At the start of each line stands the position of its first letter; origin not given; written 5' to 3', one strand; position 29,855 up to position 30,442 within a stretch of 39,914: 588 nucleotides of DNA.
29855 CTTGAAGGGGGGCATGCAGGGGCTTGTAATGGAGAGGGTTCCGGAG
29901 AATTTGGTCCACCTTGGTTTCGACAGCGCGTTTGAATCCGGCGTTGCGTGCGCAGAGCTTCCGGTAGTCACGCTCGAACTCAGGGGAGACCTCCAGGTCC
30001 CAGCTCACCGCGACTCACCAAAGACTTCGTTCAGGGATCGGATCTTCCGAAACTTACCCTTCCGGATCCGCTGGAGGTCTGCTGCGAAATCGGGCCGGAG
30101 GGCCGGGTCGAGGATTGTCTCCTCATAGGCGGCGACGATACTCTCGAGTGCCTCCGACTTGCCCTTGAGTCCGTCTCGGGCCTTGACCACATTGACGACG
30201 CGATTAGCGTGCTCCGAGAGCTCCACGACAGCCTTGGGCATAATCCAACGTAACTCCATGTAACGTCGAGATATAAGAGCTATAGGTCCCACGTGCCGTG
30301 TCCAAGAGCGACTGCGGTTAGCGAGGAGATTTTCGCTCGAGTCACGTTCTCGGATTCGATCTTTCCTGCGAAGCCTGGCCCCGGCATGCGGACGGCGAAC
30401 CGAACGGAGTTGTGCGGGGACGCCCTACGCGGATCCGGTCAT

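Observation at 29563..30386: RelE/antitoxin pair bracketed by an 18-nt direct repeat of the tRNA-Leu 3' end, with no integrase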

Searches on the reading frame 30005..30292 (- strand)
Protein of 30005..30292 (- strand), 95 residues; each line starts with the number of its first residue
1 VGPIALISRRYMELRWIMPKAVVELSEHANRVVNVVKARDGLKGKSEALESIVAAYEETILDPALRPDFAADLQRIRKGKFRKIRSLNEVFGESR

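Call 8: search_protein_families(library=pfam, proteins=[window:30005-30292:-], max_evalue=0.01)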
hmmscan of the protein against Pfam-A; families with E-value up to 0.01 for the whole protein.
window:30005-30292:- (95 aa): 1 family
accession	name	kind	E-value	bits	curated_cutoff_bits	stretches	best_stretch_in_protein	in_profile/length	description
PF10884.14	DUF2683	-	0.0021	18.7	27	1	34-89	6-63/66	Protein of unknown function (DUF2683)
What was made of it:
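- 30005..30241 (-): Antitoxin gene, 78 aa from ATG 30241. Its stop overlaps the toxin start by 4 nt. Weak DUF2683 match, E 0.002 (call 8).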

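Call 70: search_protein_families(library=ncbifam, proteins=[window:30005-30241:-], max_evalue=0.01)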
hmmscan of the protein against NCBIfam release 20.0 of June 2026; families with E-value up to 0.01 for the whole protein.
window:30005-30241:- (78 aa): 0 families
